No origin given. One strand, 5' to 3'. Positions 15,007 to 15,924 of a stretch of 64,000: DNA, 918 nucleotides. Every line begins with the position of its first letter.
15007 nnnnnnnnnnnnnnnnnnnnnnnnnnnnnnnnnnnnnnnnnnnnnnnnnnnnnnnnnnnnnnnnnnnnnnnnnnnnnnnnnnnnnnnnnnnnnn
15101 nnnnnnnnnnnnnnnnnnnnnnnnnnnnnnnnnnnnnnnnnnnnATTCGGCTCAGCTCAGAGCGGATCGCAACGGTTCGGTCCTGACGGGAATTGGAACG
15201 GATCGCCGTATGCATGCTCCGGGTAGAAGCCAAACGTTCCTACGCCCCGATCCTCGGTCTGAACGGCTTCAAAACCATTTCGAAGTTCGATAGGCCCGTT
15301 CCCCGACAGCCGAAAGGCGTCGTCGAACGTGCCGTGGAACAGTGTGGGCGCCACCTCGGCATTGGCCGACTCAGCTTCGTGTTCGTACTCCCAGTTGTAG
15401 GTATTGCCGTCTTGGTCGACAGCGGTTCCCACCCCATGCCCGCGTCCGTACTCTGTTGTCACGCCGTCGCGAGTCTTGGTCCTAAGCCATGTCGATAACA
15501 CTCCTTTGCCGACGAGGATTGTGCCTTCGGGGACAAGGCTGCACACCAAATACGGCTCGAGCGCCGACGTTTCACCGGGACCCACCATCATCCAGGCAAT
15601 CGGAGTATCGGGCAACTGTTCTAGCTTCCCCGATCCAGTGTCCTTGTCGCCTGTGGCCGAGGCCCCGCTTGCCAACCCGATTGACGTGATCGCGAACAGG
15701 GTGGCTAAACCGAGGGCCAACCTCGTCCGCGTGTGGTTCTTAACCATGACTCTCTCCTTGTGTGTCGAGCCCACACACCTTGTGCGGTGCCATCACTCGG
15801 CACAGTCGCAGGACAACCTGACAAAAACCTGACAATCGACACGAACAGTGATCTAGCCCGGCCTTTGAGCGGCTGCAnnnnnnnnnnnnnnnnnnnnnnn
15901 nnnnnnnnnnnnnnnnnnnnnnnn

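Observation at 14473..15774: Low-GC two-gene module (metal-motif membrane protein + secreted protein) at the head of the tad operon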

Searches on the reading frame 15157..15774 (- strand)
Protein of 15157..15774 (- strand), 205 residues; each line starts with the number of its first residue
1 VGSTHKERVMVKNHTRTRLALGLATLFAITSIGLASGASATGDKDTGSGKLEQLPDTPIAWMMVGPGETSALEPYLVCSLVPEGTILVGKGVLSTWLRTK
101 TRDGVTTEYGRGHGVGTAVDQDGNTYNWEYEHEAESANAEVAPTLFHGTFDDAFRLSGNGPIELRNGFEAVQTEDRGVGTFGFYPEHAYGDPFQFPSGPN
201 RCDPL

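Call 5: search_protein_families(library=pfam, proteins=[window:15157-15774:-], max_evalue=0.1)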
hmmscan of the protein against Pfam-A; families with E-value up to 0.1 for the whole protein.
window:15157-15774:- (205 aa): 0 families

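Call 6: search_protein_families(library=ncbifam, proteins=[window:15157-15774:-], max_evalue=0.1)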
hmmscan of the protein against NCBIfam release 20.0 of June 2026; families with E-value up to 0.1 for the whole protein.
window:15157-15774:- (205 aa): 0 families

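Call 8: find_homologous_proteins(query=window:15157-15774:-, max_evalue=0.001)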
Query window:15157-15774:- (205 aa): 8 proteins with E <= 0.001 among 275 candidates.
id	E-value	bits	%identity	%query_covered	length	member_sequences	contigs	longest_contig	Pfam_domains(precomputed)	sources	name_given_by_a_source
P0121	3.3e-130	450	100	96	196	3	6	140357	-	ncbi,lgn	-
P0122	3.8e-40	156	47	92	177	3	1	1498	-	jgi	jgi:hypothetical protein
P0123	3.5e-38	149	45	92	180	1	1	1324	-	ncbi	-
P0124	9.6e-32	128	44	81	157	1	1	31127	-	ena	-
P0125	1.1e-21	96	45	62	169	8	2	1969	-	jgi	jgi:hypothetical protein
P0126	4.0e-21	94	44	62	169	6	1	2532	-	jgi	jgi:hypothetical protein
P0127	1.6e-20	92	43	62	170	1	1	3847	-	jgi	jgi:hypothetical protein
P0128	1.7e-20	92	43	62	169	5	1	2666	-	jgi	jgi:hypothetical protein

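Call 20: find_homologous_proteins(query=A2, max_evalue=0.001)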
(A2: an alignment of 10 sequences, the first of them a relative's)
Query A2 (10 sequences) (196 aa, profile of the alignment): 321 proteins with E <= 0.001 among 8000 candidates; the best 120 are listed.
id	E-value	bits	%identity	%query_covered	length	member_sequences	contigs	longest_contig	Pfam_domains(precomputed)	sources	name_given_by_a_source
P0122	6.1e-75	269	47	96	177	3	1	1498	-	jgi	jgi:hypothetical protein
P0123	4.7e-73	262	45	96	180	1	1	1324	-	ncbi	-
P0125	1.7e-70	254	45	65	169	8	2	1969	-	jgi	jgi:hypothetical protein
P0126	6.8e-70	252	44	65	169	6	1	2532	-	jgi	jgi:hypothetical protein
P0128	1.5e-69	251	43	65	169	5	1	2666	-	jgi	jgi:hypothetical protein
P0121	1.2e-68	248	100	100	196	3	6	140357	-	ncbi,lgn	-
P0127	9.8e-68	245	43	65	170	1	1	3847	-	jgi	jgi:hypothetical protein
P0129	1.6e-66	241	43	65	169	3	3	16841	-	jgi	jgi:hypothetical protein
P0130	3.6e-63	230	41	65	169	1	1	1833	-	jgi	jgi:hypothetical protein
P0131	1.0e-62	229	43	65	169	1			-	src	-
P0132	2.1e-62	228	43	65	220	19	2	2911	-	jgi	jgi:hypothetical protein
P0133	2.3e-62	228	42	65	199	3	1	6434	-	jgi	jgi:hypothetical protein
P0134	3.0e-61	224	43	65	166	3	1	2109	-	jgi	jgi:hypothetical protein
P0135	7.4e-61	223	40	66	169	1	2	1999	-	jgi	jgi:hypothetical protein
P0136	9.6e-61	222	41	65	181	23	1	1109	-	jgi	-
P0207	1.8e-47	179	45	54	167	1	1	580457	-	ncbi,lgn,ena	-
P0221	4.6e-46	174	40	65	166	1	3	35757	-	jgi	jgi:hypothetical protein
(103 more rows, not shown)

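Call 31: search_solved_structures(query=A3, max_evalue=10, show_alignments=2)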
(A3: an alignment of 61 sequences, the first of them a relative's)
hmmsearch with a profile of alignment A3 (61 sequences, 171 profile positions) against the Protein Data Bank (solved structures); distinct sequences matched with E-value up to 10: 9.
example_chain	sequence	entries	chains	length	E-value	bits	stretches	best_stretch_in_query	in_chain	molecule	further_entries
1rwi_B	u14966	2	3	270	0.0016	21.2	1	51-105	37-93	Serine/threonine-protein kinase pknD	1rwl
3ww8_A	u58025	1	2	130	0.014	18.1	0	75-108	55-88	Pizza3 protein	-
8pkr_A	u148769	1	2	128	0.03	17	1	78-109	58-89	non-specific serine/threonine protein kinase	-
5chb_A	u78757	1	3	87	0.042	16.6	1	76-107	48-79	nvPizza2-S16H58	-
5i1y_A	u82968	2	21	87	0.044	16.5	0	80-107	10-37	nvPizz2a-H16S58 | nvPizza2-H16S58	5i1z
4zcn_A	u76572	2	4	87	0.093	15.5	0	77-107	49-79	nvPizza2-S16S58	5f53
3ww7_A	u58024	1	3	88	0.093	15.5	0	75-108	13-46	Pizza2 protein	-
8pkq_A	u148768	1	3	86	0.29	13.8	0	79-101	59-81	non-specific serine/threonine protein kinase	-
6vjz_B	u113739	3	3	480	0.65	12.7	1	61-90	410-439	ERAD-associated E3 ubiquitin-protein ligase HRD1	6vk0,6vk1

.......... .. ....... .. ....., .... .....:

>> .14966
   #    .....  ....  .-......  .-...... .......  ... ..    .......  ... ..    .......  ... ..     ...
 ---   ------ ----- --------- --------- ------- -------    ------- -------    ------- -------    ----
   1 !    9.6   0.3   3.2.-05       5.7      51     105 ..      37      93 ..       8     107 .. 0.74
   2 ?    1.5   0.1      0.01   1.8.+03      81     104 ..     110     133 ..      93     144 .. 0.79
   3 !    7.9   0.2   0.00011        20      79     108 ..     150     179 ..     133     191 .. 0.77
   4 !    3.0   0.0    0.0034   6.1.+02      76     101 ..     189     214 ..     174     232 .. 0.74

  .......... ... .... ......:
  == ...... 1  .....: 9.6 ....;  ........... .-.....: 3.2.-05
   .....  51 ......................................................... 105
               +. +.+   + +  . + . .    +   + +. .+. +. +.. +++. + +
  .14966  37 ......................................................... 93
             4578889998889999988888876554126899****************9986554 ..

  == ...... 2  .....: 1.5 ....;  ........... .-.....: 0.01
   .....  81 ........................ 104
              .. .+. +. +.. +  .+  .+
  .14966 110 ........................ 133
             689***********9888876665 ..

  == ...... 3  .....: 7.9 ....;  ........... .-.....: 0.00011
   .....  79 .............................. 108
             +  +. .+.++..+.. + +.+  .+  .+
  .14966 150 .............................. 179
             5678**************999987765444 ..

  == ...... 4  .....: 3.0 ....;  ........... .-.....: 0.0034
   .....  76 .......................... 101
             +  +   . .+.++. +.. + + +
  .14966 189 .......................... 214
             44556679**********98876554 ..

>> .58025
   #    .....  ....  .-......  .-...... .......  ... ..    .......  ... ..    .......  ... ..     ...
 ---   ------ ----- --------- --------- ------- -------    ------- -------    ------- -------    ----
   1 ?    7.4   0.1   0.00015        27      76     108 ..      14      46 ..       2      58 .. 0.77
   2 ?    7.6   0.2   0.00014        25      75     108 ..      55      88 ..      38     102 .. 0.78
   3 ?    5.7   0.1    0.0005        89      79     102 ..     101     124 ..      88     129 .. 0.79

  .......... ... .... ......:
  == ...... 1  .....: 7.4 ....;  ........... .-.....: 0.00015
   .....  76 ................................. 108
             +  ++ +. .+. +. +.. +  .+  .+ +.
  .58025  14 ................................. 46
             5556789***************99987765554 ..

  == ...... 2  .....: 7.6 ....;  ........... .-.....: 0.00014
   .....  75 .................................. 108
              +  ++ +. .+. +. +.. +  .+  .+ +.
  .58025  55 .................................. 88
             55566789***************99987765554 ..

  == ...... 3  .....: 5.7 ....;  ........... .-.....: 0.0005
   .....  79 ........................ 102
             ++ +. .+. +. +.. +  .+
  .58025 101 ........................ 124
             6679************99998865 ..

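Call 33: search_protein_families(library=pfam, alignment_id=A3, max_evalue=1)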
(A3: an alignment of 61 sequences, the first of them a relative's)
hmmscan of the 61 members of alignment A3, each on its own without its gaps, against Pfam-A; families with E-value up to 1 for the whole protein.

A. member 1, P0121 (196 aa): 0 families

B. families by the number of members that match (of 61 scanned): 23 families
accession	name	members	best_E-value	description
PF25546.1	DUF7925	4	0.0024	Domain of unknown function (DUF7925)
PF01436.27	NHL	2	0.02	NHL repeat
PF13883.13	CREG_beta-barrel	2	0.034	CREG, beta-barrel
PF25023.1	TEN_YD-shell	2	0.067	Teneurin YD-shell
PF19220.6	Rod_CreS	2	0.068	Crescentin, rod domain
PF21882.2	Gp53-like_C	2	0.47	Putative tail fiber protein gp53-like, C-terminal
PF21827.1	New_glue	1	0.045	New glue protein family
PF24514.1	SpaA_4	1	0.064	Prealbumin-like fold domain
PF11271.13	PorA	1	0.069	Porin PorA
PF02469.27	Fasciclin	1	0.077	Fasciclin domain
PF04053.20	B-prop_COPA_B_2nd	1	0.08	COPA/B second beta-propeller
PF23433.1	DUF7119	1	0.084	Family of unknown function (DUF7119)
PF25676.1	T4_Spackle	1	0.098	Bacteriophage T4 Spackle protein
PF04956.18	TrbC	1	0.11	TrbC/VIRB2 pilin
PF02435.22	Glyco_hydro_68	1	0.11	Levansucrase/Invertase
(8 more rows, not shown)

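Call 36: predict_structure(alignment_id=A3)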
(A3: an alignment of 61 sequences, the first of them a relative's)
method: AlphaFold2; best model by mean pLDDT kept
length: 196 residues; sequences in the alignment: 61
mean_pLDDT: 84.9   pTM: 0.76
mean pLDDT of the five models: 84.9, 84.3, 81.4, 81.1, 79.9
residues with pLDDT >= 90: 134; 70-90: 20; 50-70: 18; < 50: 24
segments of 3 or more residues with pLDDT < 50: 11-32
pLDDT, mean of each block of 10 residues (from residue 1): 51 43 43 60 96 90 80 95 97 93 98 97 97 92 98 97 95 96 91 91
secondary structure, 60 per line:
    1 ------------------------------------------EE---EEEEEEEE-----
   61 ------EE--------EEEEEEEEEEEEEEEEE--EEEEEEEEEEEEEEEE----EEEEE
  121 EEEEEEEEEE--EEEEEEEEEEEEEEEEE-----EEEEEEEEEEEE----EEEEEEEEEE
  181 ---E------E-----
elements in order: E48-55 E77-93 E96-111 E116-130 E133-149 E155-166 E171-180

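Call 62: fold_search(model_id=the predicted structure, library=pdb)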
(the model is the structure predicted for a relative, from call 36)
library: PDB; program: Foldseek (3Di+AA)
matches with E <= 10: 154; with E <= 0.001: 0
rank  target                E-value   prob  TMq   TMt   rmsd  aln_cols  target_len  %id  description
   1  9a84_A                4.1e-01  0.04  0.12  0.11  22.7       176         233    8  52-mer bacterial gasdermin pore model from Vitiosangium sp. (released 2024-03-22)
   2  7ccc_C                5.0e-01  0.96  0.30  0.23   4.6        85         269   14  The structure of the actin filament uncapping complex mediated by twinfilin (released 2021-02-03)
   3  6q4z_A                6.1e-01  0.13  0.20  0.14  19.9       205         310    8  Structure of an inactive variant (D94N) of MPT-2, a GDP-Man-dependent mannosyltransferase from Leishmania mexicana, in (released 2019-09-25)
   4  2ich_A                8.3e-01  0.03  0.12  0.09  20.6       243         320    7  CRYSTAL STRUCTURE OF A PUTATIVE ATTH (NE1406) FROM NITROSOMONAS EUROPAEA AT 2.00 A RESOLUTION (released 2006-10-03)
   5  9b7j_N                8.7e-01  0.87  0.30  0.21   4.7        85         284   14  Cryo-EM structure of human dynactin complex bound to Chlamydia effector Dre1 (released 2025-04-16)
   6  7dsa_A                9.1e-01  0.89  0.30  0.23   4.7        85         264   13  Crystal structure of actin capping protein in complex with V-1 (space group P62) (released 2021-03-03)
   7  9b85_N                9.1e-01  0.63  0.27  0.20   5.1        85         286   15  Cryo-EM structure of human dynactin complex bound to Chlamydia effector Dre1 (released 2025-04-16)
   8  6h03_F                9.1e-01  0.01  0.09  0.05  34.8       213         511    8  OPEN CONFORMATION OF THE MEMBRANE ATTACK COMPLEX (released 2018-12-19)
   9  3lk4_1                1.1e+00  0.85  0.30  0.23   4.7        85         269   13  Crystal structure of CapZ bound to the uncapping motif from CD2AP (released 2010-04-07)
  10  3lk2_A                1.1e+00  0.84  0.30  0.22   4.8        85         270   13  Crystal structure of CapZ bound to the uncapping motif from CARMIL (released 2010-04-07)
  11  9do6_C                1.1e+00  0.01  0.11  0.06  35.5       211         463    7  Membrane-spanning OlyA/PlyB pore complex focused refinement (released 2025-09-24)
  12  7ds8_A                1.1e+00  0.54  0.27  0.21   5.1        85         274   13  Crystal structure of actin capping protein in complex with twinflin-1/CD2AP CPI chimera peptide (CDN-TWC) (released 2021-03-03)
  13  8p94_U                1.1e+00  0.51  0.27  0.21   5.0        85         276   15  Cryo-EM structure of cortactin stabilized Arp2/3-complex nucleated actin branches (released 2024-01-03)
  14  1izn_C                1.3e+00  0.77  0.29  0.22   4.8        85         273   13  Crystal Structure of Actin Filament Capping Protein CapZ (released 2003-04-08)
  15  8p94_V                1.3e+00  0.18  0.23  0.17   8.7       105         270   12  Cryo-EM structure of cortactin stabilized Arp2/3-complex nucleated actin branches (released 2024-01-03)
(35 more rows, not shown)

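Call 75: find_encoding_contigs(protein=P0207, flank=4000, max_places=2)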
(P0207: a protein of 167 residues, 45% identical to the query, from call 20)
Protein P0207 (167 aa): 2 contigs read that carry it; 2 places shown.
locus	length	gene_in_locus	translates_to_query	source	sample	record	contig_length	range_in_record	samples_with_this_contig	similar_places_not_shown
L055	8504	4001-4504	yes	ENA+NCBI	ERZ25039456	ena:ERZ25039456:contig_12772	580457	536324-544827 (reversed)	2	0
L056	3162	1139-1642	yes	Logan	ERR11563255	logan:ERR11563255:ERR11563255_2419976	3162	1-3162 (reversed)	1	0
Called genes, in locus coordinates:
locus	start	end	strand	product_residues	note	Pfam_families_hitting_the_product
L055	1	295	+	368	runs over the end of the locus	PF13439:Glyco_transf_4, PF13579:Glyco_trans_4_4, PF00534:Glycos_transf_1, PF13692:Glyco_trans_1_4, PF13524:Glyco_trans_1_2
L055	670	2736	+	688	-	PF00724:Oxidored_FMN, PF00070:Pyr_redox (weak), PF00890:FAD_binding_2 (weak), PF01266:DAO (faint), PF01494:FAD_binding_3 (faint), PF07992:Pyr_redox_2, PF12831:FAD_oxidored, PF13450:NAD_binding_8 (weak), +2 more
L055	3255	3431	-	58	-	-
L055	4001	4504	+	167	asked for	-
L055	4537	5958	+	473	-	PF03150:CCP_MauG, PF00034:Cytochrom_C (faint)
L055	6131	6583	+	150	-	-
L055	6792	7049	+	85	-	-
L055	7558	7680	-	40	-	-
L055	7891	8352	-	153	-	PF10067:DUF2306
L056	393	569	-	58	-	-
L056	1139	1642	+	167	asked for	-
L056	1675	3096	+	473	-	PF03150:CCP_MauG, PF00034:Cytochrom_C (faint)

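Call 76: find_encoding_contigs(protein=P0221, flank=4000, max_places=2)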
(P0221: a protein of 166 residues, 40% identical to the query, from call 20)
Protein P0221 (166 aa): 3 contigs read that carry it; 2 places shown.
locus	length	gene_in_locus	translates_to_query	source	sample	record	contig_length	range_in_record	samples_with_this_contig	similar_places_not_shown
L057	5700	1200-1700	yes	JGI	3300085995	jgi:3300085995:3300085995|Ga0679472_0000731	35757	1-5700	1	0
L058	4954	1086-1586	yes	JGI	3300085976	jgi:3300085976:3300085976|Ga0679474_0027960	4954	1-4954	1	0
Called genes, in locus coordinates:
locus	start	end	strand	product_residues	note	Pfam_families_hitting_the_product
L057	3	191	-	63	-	?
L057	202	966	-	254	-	PF03328:HpcH_HpaI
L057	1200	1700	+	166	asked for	-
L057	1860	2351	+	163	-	-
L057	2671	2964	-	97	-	PF10335:DUF294_C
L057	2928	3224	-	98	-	-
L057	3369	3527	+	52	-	-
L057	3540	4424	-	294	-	PF13449:Phytase-like (faint)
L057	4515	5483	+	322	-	PF00106:adh_short (faint), PF01073:3Beta_HSD, PF01370:Epimerase, PF02719:Polysacc_synt_2, PF04321:RmlD_sub_bind, PF07993:NAD_binding_4 (faint), PF16363:GDP_Man_Dehyd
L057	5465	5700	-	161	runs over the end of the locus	PF13560:HTH_31, PF01381:HTH_3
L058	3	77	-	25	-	?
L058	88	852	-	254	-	PF03328:HpcH_HpaI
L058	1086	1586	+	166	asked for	-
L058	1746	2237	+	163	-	-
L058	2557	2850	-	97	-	PF10335:DUF294_C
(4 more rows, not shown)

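Call 77: find_encoding_contigs(protein=P0129, flank=4000, max_places=2)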
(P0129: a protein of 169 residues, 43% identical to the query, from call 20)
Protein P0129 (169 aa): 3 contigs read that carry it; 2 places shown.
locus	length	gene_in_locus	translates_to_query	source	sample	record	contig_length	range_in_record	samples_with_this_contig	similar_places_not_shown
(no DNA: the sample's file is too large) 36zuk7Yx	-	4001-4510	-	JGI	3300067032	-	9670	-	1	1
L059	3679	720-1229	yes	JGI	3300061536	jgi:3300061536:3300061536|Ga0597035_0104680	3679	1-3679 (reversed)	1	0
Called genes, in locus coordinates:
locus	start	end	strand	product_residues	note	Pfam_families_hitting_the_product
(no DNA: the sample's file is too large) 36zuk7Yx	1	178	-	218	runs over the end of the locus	PF00578:AhpC-TSA, PF08534:Redoxin, PF10417:1-cysPrx_C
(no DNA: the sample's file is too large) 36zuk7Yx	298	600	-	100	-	PF01323:DSBA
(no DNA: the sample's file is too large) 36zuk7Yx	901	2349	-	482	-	PF07690:MFS_1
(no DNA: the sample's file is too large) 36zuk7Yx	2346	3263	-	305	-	PF19459:DUF5996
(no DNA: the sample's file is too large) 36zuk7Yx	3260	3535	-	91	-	PF02148:zf-UBP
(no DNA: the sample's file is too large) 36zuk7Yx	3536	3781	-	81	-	-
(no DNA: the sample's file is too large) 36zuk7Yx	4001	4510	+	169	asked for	-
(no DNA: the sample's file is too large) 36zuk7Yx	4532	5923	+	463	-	PF03150:CCP_MauG, PF00034:Cytochrom_C (faint)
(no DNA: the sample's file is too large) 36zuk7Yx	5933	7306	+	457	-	PF00378:ECH_1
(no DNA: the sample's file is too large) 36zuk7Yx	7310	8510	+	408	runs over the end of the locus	PF00501:AMP-binding, PF14535:AMP-binding_C_2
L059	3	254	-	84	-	?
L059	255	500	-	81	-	-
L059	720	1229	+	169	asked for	-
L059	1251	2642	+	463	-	PF03150:CCP_MauG, PF00034:Cytochrom_C (faint)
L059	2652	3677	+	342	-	?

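Call 80: find_related_loci(query=A3, collection=metagenome_contigs, flank=3500)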
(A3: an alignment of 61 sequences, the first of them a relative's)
Query A3 (196 aa) in metagenome_contigs; peptide patterns used: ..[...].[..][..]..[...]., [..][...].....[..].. (x = any residue, [..] = any of these).
252 stretches matched a pattern; 103 encode a relative of the query (tblastn E <= 1e-3); the best 80 are kept; 80 distinct loci.
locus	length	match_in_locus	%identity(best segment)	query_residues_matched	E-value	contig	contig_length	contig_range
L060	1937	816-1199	42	68-196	2e-28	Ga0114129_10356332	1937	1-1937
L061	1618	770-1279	37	9-196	1e-26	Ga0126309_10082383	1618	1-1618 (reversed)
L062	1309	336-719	44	69-196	1e-26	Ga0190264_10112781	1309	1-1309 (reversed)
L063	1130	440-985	36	3-196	5e-26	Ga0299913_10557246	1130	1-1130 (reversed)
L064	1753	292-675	40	69-196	2e-25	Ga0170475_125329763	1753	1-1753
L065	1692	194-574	41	69-196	4e-25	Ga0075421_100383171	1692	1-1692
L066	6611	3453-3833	42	69-196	1e-24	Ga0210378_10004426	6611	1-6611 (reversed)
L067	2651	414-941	36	38-196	3e-24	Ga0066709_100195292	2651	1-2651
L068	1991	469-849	41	69-196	3e-24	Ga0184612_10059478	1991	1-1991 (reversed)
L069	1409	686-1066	41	69-196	2e-24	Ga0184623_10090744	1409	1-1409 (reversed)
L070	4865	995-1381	42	69-196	5e-24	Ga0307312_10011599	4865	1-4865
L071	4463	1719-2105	42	69-196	5e-24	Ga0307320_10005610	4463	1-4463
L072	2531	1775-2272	36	41-196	4e-24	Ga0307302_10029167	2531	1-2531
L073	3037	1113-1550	37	56-196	4e-24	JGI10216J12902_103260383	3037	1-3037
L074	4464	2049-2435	42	69-196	4e-24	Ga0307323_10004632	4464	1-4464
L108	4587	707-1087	36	69-196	1e-21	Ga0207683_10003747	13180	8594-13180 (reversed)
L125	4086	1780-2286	33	8-196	4e-20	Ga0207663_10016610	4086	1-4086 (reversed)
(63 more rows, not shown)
